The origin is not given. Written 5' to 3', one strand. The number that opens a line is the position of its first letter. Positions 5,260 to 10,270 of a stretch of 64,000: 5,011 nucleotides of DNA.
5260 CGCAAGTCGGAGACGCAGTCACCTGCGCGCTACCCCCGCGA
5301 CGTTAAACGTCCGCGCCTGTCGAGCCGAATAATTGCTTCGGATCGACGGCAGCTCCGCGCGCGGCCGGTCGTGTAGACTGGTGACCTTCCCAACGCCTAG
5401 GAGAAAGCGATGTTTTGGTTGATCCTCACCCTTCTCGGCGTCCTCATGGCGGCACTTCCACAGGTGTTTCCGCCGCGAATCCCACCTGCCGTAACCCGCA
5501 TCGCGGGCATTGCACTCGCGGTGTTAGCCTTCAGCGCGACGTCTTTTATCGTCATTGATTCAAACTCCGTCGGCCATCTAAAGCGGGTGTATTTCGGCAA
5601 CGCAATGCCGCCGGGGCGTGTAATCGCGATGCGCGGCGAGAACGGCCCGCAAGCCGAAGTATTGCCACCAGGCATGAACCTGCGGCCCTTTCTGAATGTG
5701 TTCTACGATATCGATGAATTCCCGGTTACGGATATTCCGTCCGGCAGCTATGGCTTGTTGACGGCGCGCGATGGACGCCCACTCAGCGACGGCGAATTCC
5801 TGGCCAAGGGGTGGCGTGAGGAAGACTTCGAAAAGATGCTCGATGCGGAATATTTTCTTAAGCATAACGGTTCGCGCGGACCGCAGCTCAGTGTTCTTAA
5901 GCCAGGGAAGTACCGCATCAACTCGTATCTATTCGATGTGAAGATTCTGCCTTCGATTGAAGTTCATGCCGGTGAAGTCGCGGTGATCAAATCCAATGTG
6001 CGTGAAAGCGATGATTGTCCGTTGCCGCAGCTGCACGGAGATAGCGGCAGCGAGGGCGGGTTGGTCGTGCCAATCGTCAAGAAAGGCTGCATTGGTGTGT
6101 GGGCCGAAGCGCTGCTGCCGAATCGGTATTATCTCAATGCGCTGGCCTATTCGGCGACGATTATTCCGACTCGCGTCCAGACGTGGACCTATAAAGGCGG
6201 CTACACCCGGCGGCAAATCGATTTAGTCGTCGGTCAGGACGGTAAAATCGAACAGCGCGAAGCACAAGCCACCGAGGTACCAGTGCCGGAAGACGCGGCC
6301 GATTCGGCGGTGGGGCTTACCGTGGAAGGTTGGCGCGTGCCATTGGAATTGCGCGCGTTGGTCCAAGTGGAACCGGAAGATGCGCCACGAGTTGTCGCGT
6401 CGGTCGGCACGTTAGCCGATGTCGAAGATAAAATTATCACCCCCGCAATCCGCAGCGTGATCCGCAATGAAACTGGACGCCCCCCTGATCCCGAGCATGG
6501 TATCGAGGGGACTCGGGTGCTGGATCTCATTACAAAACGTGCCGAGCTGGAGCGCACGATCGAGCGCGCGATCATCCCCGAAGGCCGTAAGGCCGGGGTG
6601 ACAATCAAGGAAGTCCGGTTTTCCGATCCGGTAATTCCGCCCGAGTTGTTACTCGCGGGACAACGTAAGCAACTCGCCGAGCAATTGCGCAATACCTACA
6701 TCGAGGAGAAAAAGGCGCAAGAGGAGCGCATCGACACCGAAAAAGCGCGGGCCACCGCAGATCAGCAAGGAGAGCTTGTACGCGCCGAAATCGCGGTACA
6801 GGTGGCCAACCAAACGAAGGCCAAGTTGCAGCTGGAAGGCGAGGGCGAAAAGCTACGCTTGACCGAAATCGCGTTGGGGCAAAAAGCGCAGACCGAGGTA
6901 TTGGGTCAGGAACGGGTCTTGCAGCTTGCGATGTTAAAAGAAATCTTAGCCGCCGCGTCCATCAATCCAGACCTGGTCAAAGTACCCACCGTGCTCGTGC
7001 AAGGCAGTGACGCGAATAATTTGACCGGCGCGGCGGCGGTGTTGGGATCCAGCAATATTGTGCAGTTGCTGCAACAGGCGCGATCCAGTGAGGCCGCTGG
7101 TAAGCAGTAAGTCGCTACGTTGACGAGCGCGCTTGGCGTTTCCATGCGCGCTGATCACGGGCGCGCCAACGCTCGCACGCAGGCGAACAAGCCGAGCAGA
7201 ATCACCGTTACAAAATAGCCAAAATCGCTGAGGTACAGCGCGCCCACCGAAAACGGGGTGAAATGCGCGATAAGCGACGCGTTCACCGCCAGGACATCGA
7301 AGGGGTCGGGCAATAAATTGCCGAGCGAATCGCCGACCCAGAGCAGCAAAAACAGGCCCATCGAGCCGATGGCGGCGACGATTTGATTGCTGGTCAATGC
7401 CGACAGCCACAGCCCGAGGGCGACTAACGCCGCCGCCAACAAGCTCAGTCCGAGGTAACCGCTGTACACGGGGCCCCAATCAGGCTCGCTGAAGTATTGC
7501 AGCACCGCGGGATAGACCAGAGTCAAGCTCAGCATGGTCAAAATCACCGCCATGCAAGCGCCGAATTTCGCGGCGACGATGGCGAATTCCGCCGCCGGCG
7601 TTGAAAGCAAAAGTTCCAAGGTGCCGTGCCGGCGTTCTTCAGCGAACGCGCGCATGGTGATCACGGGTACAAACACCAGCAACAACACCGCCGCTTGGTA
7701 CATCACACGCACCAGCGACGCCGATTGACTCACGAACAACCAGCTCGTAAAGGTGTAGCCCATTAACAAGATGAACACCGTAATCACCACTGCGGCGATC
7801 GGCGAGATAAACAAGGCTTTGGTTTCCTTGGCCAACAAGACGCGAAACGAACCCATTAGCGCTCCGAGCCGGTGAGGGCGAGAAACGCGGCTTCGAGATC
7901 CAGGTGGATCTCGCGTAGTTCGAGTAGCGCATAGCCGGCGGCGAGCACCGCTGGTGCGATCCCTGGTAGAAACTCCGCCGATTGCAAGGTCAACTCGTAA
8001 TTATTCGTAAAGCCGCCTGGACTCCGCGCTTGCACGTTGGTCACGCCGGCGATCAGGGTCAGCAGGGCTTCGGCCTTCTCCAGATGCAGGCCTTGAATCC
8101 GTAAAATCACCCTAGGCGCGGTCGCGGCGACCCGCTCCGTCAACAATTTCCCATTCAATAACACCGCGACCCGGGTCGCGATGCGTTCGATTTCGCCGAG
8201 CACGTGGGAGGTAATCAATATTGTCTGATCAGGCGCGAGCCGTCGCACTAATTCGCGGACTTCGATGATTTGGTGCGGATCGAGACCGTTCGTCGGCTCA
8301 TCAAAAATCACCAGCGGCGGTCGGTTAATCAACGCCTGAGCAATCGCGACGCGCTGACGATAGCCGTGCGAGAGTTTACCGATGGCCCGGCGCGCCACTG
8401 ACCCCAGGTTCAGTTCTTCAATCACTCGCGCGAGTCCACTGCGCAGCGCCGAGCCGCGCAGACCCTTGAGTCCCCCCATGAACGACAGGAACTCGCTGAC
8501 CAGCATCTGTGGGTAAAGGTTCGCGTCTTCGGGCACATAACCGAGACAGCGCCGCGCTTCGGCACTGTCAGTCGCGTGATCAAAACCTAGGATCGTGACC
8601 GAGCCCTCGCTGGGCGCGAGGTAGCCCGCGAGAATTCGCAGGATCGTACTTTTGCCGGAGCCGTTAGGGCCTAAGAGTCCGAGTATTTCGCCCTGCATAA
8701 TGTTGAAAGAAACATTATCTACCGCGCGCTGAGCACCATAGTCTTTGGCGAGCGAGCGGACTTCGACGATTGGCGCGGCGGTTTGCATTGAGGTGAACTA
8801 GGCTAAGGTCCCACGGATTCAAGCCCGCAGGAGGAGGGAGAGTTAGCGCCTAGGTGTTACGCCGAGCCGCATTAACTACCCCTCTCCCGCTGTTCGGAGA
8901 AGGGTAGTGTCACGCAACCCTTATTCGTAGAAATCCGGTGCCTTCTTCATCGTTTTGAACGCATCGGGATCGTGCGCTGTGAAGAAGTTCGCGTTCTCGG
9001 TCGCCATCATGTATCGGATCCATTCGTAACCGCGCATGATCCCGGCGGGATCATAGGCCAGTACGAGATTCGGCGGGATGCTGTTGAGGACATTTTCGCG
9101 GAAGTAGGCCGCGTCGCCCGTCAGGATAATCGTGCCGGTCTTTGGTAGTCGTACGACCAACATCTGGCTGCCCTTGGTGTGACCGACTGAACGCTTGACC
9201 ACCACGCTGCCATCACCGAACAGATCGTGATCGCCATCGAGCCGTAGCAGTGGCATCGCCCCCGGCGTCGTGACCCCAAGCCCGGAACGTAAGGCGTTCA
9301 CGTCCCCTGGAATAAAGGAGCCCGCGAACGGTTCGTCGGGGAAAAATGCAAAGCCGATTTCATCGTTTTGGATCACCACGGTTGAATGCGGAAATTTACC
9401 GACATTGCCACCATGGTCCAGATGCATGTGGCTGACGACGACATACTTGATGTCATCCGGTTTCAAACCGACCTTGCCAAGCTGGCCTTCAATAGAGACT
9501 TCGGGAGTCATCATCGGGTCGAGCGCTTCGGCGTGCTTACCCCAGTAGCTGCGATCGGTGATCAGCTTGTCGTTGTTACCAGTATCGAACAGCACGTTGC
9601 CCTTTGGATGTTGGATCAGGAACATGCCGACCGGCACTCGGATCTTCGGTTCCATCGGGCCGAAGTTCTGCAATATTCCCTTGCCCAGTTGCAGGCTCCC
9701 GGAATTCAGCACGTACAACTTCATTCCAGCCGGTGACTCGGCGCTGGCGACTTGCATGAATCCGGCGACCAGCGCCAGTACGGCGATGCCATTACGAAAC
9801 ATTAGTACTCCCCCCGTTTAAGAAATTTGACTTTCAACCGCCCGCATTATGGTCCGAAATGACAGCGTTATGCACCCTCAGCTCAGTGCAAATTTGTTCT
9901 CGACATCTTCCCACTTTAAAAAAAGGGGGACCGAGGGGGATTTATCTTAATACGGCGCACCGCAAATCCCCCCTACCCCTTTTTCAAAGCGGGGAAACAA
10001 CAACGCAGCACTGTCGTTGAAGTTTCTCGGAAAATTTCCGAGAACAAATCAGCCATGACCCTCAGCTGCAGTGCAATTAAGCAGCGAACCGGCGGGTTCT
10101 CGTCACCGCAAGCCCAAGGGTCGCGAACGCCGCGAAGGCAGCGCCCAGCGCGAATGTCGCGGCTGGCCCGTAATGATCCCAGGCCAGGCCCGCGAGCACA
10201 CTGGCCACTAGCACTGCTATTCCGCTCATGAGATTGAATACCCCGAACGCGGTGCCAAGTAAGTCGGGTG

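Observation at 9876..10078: Previously unannotated MITE-like element (copy A) with terminal inverted repeats and flanking direct repeats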

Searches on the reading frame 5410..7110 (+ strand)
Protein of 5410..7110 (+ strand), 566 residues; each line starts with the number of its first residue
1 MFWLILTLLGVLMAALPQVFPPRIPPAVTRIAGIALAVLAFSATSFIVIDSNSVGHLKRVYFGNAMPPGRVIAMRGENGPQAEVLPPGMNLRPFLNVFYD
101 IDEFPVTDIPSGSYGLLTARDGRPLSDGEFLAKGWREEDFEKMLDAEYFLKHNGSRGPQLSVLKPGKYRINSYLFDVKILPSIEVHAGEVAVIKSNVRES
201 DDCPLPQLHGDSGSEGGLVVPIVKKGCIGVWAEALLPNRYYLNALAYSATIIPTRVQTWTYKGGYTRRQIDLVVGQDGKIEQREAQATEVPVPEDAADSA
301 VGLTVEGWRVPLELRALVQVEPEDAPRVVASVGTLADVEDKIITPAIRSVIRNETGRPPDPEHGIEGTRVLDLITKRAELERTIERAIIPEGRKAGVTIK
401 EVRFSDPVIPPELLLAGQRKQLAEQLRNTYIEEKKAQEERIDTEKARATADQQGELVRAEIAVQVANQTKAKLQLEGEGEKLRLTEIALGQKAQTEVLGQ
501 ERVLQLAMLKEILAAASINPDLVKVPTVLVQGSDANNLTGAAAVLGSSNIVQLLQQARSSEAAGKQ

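Call 60: find_encoding_contigs(protein=window:5410-7110:+, flank=10000, max_places=6)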
Protein window:5410-7110:+ (566 aa): 1 contig read that carries it; 1 place shown.
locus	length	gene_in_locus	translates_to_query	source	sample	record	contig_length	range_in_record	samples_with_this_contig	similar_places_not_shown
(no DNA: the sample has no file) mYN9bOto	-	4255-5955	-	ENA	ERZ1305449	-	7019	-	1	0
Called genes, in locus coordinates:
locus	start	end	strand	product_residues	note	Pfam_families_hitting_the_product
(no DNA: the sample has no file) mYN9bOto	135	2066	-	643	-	PF00009:GTP_EFTU, PF03144:GTP_EFTU_D2, PF25461:Beta-barrel_SelB, PF09106:WHD_2nd_SelB, PF09107:WHD_3rd_SelB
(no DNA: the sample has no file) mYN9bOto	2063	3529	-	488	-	PF12390:Se-cys_synth_N, PF03841:SelA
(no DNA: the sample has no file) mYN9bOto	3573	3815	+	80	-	PF02627:CMD (weak)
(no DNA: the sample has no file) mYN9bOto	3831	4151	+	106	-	-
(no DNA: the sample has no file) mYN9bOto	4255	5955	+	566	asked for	PF01145:Band_7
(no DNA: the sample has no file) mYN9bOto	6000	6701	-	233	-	PF12679:ABC2_membrane_2, PF12730:ABC2_membrane_4, PF12698:ABC2_membrane_3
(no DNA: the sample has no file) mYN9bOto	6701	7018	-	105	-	?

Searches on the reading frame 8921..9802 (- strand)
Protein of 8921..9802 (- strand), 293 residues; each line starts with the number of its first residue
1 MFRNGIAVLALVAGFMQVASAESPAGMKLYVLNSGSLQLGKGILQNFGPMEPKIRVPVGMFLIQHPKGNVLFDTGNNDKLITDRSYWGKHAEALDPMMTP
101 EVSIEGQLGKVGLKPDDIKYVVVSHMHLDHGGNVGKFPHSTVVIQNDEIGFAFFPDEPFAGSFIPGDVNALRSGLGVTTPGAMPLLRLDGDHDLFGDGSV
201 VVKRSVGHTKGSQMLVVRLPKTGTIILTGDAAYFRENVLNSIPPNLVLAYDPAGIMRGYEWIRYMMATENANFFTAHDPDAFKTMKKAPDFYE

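Call 12: find_encoding_contigs(protein=window:8921-9802:-, flank=3000, max_places=10)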
Protein window:8921-9802:- (293 aa): 3 contigs read that carry it; 3 places shown.
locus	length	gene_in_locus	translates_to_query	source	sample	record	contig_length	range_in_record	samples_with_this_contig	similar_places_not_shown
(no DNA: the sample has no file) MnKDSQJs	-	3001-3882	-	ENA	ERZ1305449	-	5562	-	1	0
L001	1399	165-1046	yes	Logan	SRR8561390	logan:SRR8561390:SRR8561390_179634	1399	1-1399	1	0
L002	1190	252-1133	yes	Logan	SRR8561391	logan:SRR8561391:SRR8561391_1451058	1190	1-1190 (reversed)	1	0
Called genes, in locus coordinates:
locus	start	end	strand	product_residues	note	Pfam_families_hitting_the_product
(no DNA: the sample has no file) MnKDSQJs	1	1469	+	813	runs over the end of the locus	?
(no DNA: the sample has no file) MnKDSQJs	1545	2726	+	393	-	PF00083:Sugar_tr (weak), PF12832:MFS_1_like (weak), PF07690:MFS_1, PF00083:Sugar_tr (weak), PF07690:MFS_1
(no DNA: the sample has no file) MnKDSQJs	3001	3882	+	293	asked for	PF00753:Lactamase_B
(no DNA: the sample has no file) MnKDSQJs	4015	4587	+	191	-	?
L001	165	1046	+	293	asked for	PF00753:Lactamase_B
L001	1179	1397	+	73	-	?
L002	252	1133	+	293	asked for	PF00753:Lactamase_B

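Call 22: find_homologous_proteins(query=window:8921-9802:-, max_evalue=1e-40)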
Query window:8921-9802:- (293 aa): 1714 proteins with E <= 1e-40 among 3784 candidates; the best 120 are listed.
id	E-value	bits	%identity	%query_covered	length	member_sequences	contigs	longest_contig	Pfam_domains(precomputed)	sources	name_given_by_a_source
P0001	1.2e-181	621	94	95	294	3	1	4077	PF00753.34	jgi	jgi:N-acyl homoserine lactone hydrolase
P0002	2.3e-166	570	87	99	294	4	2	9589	PF00753.34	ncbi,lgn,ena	-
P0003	5.9e-166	569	85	100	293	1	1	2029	PF00753.34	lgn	-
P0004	7.1e-166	569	87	98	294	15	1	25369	PF00753.34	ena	-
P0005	1.6e-163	561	86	98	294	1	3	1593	PF00753.34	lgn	-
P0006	2.1e-163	561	86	98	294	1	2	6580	PF00753.34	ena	-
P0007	8.9e-163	559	85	98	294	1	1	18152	PF00753.34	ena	-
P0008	8.3e-160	549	86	94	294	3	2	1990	PF00753.34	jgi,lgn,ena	-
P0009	6.1e-158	543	82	98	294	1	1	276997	PF00753.34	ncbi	-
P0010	7.8e-158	542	85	93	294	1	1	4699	PF00753.34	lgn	-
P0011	9.8e-157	539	81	100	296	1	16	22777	PF00753.34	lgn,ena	-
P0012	1.4e-156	538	80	100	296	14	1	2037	PF00753.34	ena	-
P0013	3.2e-156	537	85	94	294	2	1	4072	PF00753.34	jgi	-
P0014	3.8e-156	537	80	100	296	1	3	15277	PF00753.34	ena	-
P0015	3.8e-156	537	81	100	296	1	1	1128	PF00753.34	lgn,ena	-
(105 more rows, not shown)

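Call 23: find_encoding_contigs(protein=P0001, flank=4000, max_places=3)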
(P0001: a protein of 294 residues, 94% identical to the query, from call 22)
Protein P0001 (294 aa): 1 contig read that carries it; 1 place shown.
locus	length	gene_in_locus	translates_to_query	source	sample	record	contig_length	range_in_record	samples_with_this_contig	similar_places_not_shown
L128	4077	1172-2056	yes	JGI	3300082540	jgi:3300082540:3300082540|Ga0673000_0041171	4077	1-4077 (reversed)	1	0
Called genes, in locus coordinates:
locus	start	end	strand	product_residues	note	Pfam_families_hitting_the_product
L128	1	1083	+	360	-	?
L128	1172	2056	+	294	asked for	PF00753:Lactamase_B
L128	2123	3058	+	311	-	PF02463:SMC_N (faint), PF00005:ABC_tran, PF13304:AAA_21 (weak)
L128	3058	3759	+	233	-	PF12679:ABC2_membrane_2 (weak), PF12730:ABC2_membrane_4, PF12698:ABC2_membrane_3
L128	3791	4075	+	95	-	?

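Call 24: find_encoding_contigs(protein=P0004, flank=10000, max_places=3)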
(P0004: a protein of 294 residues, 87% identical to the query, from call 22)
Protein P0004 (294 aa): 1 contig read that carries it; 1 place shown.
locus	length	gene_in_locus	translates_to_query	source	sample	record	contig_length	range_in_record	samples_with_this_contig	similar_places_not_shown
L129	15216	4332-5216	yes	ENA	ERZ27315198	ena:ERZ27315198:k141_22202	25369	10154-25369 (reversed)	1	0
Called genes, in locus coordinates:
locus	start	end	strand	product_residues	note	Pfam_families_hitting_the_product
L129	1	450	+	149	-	?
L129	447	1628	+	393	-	PF07690:MFS_1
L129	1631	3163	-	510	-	PF00083:Sugar_tr (weak), PF07690:MFS_1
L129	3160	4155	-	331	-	PF25917:BSH_RND, PF25919:BSH_CusB (weak), PF25876:HH_MFP_RND (weak), PF25963:Beta-barrel_AAEA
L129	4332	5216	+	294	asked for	PF00753:Lactamase_B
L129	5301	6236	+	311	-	PF02463:SMC_N (faint), PF00005:ABC_tran, PF13304:AAA_21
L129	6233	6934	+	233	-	PF12679:ABC2_membrane_2, PF12730:ABC2_membrane_4 (weak), PF13346:ABC2_membrane_5 (faint), PF12698:ABC2_membrane_3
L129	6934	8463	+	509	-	PF23357:DUF7088, PF09822:ABC_transp_aux, PF14258:DUF4350 (weak)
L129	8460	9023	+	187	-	PF14238:DUF4340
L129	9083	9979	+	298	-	PF02129:Peptidase_S15, PF06500:FrsA-like (weak), PF01738:DLH (faint), PF12146:Hydrolase_4 (weak), PF00561:Abhydrolase_1, PF12697:Abhydrolase_6 (weak), PF00326:Peptidase_S9 (weak), PF05448:AXE1 (weak)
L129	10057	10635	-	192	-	-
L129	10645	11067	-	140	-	PF07963:N_methyl, PF16732:ComP_DUS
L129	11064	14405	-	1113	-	PF05567:T4P_PilY1, PF13202:EF-hand_5 (faint)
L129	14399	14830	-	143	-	PF14341:PilX_N (weak)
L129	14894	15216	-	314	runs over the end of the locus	PF07963:N_methyl (weak), PF16074:PilW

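Call 25: find_encoding_contigs(protein=P0009, flank=10000, max_places=3)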
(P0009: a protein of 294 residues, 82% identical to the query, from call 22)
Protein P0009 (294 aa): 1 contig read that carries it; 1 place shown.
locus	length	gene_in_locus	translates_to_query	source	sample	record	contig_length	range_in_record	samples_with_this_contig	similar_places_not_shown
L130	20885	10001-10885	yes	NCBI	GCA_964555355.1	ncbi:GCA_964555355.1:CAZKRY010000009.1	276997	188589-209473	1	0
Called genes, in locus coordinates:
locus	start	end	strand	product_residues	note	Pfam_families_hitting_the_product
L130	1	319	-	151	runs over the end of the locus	PF12973:Cupin_7, PF14499:DUF4437 (weak)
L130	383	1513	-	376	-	PF00296:Bac_luciferase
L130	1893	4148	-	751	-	PF13385:Laminin_G_3 (weak), PF20254:DMFA2_C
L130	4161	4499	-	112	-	PF26354:DMF_alpha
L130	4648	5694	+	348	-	PF13489:Methyltransf_23, PF01135:PCMT (faint), PF01209:Ubie_methyltran, PF08241:Methyltransf_11, PF08242:Methyltransf_12, PF13649:Methyltransf_25, PF13847:Methyltransf_31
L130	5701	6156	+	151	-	PF07885:Ion_trans_2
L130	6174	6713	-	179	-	PF00578:AhpC-TSA, PF08534:Redoxin, PF13905:Thioredoxin_8 (weak)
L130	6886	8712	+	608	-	PF00270:DEAD, PF04851:ResIII (weak), PF00271:Helicase_C, PF25399:DeaD_dimer, PF03880:DbpA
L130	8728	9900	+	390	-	PF00083:Sugar_tr, PF07690:MFS_1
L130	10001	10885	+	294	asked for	PF00753:Lactamase_B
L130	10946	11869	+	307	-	PF00005:ABC_tran, PF02463:SMC_N (faint), PF13304:AAA_21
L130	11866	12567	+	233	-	PF01061:ABC2_membrane (weak), PF12730:ABC2_membrane_4 (weak), PF12679:ABC2_membrane_2, PF12698:ABC2_membrane_3 (weak), PF13346:ABC2_membrane_5 (weak)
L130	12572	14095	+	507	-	PF23357:DUF7088, PF09822:ABC_transp_aux, PF23355:IFT52_GIFT (weak)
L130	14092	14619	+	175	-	PF14238:DUF4340 (weak)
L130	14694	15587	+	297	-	PF02129:Peptidase_S15, PF06500:FrsA-like (weak), PF12146:Hydrolase_4, PF00561:Abhydrolase_1, PF00326:Peptidase_S9 (faint), PF05448:AXE1 (weak)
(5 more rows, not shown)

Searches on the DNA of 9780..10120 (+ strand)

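Call 11: search_dna_similar(query=window:9876-10078:+, collection=plasmids, mode=distant, max_rows=40)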
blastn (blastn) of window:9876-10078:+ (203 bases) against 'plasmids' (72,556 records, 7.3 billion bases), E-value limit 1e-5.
No match.

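Call 13: search_rna_families(source=window, start=9780, end=10120, threshold=evalue, max_evalue=10)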
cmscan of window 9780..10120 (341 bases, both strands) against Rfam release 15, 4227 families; matches with E-value up to 10: 5.
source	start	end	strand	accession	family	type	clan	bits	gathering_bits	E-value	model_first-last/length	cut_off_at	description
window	9918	9986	-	RF03946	mir-3132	Gene; miRNA;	-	21.5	84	0.24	1-75/75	no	mir-3132 microRNA precursor family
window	9900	10003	-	RF04133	MIR2646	Gene; miRNA;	-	16.9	245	0.17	59-199/256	no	MIR2646 microRNA precursor family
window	9905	9996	-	RF00911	mir-672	Gene; miRNA;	-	16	97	1.8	1-81/81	no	mir-672 microRNA precursor family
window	9911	9992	-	RF03574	mir-4847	Gene; miRNA;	-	15.9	100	1.2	1-79/79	no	mir-4847 microRNA precursor family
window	9863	9950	-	RF00174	Cobalamin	Cis-reg; riboswitch;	CL00101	8.4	31.5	7.2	1-189/189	no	Cobalamin riboswitch aptamer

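Call 41: search_dna_similar(query=window:9884-10057:+, collection=plasmids, mode=distant, max_evalue=10, max_rows=30)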
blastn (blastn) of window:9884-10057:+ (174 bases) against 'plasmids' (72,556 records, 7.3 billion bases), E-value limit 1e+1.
Records with a match: 5; places in all: 5; records where one place covers at least 80% of the query: 0.
Best place of each record, by identity: >=99% 1; 95-99% 3; 80-90% 1.
By first word of the organism name: Salmonella 3; Novosphingobium 1; Phyllobacterium 1.
By predicted mobility (MOB-suite, as given by PLSDB): non-mobilizable 4; mobilizable 1.
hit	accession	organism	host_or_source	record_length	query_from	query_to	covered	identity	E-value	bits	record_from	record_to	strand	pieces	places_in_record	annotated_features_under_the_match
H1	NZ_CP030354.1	Novosphingobium sp. P6W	cell culture,podzolic fallow soil ...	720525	70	108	22%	82.1%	6e+0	37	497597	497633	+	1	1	alpha/beta hydrolase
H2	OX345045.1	Salmonella enterica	Gallus gallus,Hen feces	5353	152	174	13%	95.7%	6e+0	38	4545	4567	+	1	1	record has no annotation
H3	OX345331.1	Salmonella enterica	-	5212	152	174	13%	95.7%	6e+0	38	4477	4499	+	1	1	record has no annotation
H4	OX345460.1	Salmonella enterica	Gallus gallus,Poultry farm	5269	152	174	13%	95.7%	6e+0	38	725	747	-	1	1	CDS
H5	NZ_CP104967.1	Phyllobacterium sp. A18/5-2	Vicia costata,cell culture,root nodule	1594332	148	167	11%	100.0%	6e+0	37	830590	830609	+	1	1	none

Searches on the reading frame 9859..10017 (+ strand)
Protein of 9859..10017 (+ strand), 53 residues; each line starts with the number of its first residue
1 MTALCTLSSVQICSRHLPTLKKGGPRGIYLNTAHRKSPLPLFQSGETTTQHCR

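Call 28: find_homologous_proteins(query=window:9859-10017:+, max_evalue=10)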
Query window:9859-10017:+: no candidate shares three 5-residue words with the query. No homologue found.
